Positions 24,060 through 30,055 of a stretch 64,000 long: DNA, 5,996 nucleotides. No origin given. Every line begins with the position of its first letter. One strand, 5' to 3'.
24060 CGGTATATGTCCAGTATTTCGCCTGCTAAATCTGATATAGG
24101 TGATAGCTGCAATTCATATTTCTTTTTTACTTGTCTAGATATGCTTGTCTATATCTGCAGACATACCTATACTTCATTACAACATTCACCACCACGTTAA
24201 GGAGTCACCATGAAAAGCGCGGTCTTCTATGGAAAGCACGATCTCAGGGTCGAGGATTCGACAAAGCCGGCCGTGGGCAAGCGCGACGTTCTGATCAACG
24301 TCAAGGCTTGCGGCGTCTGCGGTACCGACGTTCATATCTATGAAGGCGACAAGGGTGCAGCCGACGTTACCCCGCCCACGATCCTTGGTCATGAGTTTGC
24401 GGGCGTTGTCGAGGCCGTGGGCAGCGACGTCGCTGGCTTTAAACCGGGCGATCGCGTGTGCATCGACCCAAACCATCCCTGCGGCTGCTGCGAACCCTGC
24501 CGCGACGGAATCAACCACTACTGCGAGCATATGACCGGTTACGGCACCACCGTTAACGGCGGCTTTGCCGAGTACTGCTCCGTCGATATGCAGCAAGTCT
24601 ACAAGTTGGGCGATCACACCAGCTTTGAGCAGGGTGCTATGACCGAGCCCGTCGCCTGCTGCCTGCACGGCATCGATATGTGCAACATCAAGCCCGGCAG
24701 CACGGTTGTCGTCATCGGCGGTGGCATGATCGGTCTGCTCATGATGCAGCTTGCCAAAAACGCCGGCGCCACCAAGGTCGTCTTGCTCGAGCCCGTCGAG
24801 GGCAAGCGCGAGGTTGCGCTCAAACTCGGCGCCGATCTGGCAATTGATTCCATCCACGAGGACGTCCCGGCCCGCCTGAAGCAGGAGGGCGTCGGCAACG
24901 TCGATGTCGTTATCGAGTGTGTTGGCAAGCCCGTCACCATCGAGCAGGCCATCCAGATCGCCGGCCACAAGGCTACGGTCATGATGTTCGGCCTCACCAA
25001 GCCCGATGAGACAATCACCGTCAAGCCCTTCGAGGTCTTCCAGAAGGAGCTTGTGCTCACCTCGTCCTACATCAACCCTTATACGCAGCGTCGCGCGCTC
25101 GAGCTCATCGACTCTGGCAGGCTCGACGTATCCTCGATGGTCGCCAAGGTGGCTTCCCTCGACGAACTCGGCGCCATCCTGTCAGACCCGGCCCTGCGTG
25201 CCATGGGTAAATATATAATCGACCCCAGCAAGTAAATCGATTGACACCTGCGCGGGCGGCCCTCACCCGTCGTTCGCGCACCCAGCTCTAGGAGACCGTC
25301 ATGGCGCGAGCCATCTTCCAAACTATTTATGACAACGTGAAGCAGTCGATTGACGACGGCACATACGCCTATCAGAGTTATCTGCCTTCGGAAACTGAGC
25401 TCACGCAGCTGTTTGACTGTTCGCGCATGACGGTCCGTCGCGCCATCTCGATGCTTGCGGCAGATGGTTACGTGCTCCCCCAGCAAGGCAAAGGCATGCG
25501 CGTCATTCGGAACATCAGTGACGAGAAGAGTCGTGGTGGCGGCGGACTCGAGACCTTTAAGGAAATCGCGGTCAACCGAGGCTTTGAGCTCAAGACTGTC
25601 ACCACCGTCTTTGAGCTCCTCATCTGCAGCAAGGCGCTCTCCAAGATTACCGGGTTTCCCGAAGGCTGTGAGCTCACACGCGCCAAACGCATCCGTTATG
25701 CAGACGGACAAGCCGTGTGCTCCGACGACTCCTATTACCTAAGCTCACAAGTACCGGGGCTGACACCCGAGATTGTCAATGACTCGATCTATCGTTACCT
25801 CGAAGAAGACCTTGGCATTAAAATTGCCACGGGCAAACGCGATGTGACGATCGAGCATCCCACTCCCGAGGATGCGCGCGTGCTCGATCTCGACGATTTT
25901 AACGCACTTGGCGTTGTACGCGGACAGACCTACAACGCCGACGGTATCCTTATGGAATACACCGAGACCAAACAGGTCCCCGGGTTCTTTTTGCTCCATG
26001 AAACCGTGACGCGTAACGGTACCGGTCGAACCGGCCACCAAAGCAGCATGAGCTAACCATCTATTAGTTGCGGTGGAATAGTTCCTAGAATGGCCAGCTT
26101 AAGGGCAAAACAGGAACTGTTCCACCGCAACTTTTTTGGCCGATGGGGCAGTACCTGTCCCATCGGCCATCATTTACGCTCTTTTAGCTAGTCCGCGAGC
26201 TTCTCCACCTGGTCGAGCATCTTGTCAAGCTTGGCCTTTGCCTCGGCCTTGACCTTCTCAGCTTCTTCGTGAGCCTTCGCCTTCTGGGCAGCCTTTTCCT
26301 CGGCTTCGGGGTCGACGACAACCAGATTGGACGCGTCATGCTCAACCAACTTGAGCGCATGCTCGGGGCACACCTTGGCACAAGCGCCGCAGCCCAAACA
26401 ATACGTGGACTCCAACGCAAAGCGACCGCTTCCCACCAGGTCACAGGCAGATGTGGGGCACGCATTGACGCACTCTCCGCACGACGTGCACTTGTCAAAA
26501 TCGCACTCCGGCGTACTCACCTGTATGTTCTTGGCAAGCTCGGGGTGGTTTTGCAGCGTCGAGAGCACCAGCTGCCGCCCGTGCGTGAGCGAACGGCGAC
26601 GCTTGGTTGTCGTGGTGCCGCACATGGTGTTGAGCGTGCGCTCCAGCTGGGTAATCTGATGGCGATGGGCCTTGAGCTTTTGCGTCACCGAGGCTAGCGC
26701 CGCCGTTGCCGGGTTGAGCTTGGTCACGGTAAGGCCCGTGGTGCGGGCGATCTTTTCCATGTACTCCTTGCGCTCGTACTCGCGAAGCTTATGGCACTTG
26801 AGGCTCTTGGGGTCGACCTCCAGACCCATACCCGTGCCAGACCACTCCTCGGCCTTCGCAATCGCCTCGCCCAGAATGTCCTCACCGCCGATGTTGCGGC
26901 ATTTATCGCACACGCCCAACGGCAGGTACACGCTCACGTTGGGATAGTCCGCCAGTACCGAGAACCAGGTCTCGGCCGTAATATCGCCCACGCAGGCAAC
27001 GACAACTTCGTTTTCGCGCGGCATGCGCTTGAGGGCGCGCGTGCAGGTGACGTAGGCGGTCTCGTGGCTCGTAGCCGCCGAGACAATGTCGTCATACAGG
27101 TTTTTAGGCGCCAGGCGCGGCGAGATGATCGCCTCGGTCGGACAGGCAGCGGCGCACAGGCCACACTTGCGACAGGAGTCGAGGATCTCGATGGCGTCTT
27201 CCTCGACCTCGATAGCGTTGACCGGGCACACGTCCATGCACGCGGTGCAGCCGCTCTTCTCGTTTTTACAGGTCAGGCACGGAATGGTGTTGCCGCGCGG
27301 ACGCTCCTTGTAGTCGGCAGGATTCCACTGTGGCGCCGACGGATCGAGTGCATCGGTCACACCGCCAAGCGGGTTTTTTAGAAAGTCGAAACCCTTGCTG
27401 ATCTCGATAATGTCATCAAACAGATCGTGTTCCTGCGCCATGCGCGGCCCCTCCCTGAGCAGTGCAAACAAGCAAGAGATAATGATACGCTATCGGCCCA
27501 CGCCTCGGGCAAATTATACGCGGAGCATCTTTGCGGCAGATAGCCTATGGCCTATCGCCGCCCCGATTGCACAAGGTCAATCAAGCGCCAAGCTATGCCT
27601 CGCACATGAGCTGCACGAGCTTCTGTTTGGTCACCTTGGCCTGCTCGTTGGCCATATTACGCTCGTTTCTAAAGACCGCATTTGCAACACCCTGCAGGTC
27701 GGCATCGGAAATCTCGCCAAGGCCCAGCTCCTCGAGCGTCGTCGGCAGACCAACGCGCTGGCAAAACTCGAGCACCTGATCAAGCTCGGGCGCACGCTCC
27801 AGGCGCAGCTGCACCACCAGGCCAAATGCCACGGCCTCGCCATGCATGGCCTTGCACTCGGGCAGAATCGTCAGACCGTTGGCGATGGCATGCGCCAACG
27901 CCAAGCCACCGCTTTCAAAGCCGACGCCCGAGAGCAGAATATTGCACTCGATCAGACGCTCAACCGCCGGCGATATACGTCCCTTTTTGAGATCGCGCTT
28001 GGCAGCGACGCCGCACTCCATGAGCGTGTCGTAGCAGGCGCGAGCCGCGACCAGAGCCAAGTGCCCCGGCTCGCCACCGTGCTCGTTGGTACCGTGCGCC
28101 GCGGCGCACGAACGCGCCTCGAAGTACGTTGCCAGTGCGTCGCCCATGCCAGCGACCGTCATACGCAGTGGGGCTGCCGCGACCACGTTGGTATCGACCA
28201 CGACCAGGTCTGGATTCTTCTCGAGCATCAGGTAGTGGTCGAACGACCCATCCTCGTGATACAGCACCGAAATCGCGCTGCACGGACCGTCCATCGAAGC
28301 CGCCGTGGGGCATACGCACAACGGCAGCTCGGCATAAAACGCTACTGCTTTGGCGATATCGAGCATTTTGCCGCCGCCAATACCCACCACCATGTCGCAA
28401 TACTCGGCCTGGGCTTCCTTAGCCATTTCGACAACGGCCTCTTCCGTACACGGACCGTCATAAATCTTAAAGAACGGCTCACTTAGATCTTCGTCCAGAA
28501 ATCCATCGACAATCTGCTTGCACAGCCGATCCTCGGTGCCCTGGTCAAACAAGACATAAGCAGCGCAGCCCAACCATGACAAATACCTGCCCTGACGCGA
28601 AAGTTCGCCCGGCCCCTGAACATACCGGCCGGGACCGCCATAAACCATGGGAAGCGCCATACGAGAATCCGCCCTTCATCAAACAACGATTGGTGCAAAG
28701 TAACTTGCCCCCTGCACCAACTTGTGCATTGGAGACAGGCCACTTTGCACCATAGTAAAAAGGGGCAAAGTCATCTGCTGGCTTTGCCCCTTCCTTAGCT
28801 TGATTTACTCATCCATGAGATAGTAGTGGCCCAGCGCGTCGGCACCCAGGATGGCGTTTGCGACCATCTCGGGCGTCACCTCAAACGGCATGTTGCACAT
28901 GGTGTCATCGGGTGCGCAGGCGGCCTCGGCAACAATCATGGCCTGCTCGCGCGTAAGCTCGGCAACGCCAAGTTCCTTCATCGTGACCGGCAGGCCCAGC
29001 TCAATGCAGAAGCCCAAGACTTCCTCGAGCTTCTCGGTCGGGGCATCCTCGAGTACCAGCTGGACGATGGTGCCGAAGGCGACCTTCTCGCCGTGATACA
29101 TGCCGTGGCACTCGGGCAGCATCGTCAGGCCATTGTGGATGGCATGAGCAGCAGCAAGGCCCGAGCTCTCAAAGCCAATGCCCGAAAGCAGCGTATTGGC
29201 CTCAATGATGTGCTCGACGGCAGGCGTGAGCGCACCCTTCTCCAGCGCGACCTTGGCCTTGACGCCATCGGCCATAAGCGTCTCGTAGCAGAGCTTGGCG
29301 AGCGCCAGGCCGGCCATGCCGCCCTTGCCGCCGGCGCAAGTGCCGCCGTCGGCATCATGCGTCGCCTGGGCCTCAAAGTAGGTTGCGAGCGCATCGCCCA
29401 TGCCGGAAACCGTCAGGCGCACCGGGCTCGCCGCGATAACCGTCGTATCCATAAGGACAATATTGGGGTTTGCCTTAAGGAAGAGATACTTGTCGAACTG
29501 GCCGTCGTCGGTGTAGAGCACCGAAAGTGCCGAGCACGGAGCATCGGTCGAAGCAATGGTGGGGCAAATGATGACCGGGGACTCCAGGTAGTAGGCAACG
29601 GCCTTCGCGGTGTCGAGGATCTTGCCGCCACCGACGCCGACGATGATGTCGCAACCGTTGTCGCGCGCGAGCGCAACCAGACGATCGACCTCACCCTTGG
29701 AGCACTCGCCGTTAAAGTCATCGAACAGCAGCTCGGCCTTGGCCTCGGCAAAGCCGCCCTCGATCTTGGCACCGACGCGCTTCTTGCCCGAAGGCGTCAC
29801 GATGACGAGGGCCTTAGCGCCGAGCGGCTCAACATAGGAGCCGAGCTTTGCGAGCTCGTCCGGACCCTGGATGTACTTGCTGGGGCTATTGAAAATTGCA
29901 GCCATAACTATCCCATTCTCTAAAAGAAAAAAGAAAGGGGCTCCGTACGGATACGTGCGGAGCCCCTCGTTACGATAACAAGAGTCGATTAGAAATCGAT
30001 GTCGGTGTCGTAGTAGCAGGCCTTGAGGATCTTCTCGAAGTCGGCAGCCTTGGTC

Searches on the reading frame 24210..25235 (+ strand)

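Call 20: search_protein_families(library=pfam, proteins=[window:24210-25235:+], max_evalue=0.001)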
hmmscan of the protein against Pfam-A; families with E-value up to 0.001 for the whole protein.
window:24210-25235:+ (341 aa): 4 families
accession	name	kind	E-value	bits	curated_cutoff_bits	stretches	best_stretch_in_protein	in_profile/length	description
PF08240.17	ADH_N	-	3.1e-31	108.1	23.5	1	24-134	2-103/104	Alcohol dehydrogenase GroES-like domain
PF00107.32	ADH_zinc_N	-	6.3e-25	88.1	31.8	1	174-300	2-127/129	Zinc-binding dehydrogenase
PF16912.11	Glu_dehyd_C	-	3.8e-08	33.5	34.9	1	161-284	30-151/211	Glucose dehydrogenase C-terminus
PF13602.12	ADH_zinc_N_2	-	2.6e-06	28.8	27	1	206-318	1-114/134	Zinc-binding dehydrogenase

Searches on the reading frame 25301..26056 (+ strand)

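Call 20: search_protein_families(library=pfam, proteins=[window:25301-26056:+], max_evalue=0.001)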
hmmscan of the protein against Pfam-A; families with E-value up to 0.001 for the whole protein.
window:25301-26056:+ (251 aa): 2 families
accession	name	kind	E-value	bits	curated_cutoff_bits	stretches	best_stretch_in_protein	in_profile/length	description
PF07702.18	UTRA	-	8.3e-26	90.9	23.8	1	93-223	2-133/141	UTRA domain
PF00392.27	GntR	-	3e-17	62.5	27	1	7-68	3-64/64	Bacterial regulatory proteins, gntR family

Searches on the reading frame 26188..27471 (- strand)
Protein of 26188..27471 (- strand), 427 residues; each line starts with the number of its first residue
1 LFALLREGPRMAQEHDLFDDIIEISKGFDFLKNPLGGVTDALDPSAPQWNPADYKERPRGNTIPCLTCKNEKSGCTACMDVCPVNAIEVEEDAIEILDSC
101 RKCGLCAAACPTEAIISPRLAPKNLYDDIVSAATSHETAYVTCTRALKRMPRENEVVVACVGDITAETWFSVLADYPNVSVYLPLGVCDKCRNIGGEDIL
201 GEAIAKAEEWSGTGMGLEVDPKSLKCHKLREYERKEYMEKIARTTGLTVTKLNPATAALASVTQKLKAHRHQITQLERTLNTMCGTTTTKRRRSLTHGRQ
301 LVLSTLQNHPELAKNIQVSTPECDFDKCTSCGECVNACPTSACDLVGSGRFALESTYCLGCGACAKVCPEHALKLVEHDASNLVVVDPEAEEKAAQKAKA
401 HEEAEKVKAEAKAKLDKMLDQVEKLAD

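Call 20: search_protein_families(library=pfam, proteins=[window:26188-27471:-], max_evalue=0.001)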
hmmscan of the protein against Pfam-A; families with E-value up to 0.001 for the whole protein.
window:26188-27471:- (427 aa): 13 families
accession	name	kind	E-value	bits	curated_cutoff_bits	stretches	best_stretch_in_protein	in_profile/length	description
PF00037.32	Fer4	-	4e-21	74.4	21.1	4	357-374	7-24/24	4Fe-4S binding domain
PF12838.12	Fer4_7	-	2.1e-18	66.9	27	3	74-114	4-52/52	4Fe-4S dicluster domain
PF13484.11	Fer4_16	-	4.5e-14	53.4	30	2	358-403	2-49/66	4Fe-4S double cluster binding domain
PF13187.11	Fer4_9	-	2.7e-13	50.2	27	2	327-372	1-51/52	4Fe-4S dicluster domain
PF12837.12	Fer4_6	-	1.1e-11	44.6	25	1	356-373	7-24/24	4Fe-4S binding domain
PF12797.12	Fer4_2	-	1.1e-10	41.2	24.5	1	354-370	6-22/22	4Fe-4S binding domain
PF14697.11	Fer4_21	-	2.2e-10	40.9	35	2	324-373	4-57/59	4Fe-4S dicluster domain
PF13237.11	Fer4_10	-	8.2e-10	38.9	25.5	3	324-369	5-53/53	4Fe-4S dicluster domain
PF12800.12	Fer4_4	-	1e-09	38.3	24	1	326-340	2-16/17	4Fe-4S binding domain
PF13183.11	Fer4_8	-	2.5e-08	34.8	27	0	355-385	2-17/68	4Fe-4S dicluster domain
PF25160.1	LdpA_Fe-S-bd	-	3.6e-08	33.5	27.6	1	77-115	8-43/49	LdpA Fe-S cluster-binding domain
PF13534.11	Fer4_17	-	8.4e-08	33.1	22.2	0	321-340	39-58/61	4Fe-4S dicluster domain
PF12798.12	Fer4_3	-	6.9e-06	26.9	27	0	358-372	1-15/15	4Fe-4S binding domain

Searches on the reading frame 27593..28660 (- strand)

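Call 20: search_protein_families(library=pfam, proteins=[window:27593-28660:-], max_evalue=0.001)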
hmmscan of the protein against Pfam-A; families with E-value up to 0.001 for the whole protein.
window:27593-28660:- (355 aa): 3 families
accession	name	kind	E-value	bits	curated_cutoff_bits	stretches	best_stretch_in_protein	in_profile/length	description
PF00465.25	Fe-ADH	-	1.5e-24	86.9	31.3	1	10-157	1-168/168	Iron-containing alcohol dehydrogenase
PF13685.12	Fe-ADH_2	-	1.1e-23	84.3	28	1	16-164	3-149/149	Iron-containing alcohol dehydrogenase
PF24621.2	DHQS_C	-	0.00064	20.1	27.6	0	256-314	70-131/144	3-dehydroquinate synthase C-terminal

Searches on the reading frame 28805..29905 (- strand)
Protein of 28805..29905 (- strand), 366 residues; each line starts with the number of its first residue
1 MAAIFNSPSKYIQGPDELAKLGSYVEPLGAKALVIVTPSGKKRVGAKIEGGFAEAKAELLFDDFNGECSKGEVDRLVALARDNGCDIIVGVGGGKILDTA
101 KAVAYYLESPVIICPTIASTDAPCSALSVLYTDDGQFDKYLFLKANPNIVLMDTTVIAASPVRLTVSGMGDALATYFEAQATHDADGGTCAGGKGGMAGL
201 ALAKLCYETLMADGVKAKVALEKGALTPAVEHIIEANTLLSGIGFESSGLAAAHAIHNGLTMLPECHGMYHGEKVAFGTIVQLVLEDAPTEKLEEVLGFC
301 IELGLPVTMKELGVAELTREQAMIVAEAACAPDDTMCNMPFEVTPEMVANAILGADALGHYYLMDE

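Call 20: search_protein_families(library=pfam, proteins=[window:28805-29905:-], max_evalue=0.001)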
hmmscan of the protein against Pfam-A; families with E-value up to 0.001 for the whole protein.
window:28805-29905:- (366 aa): 2 families
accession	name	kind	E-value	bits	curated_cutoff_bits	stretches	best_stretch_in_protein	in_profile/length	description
PF00465.25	Fe-ADH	-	3.1e-34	118.5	31.3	1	8-154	1-168/168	Iron-containing alcohol dehydrogenase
PF13685.12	Fe-ADH_2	-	1.1e-20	74.6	28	1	14-161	3-149/149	Iron-containing alcohol dehydrogenase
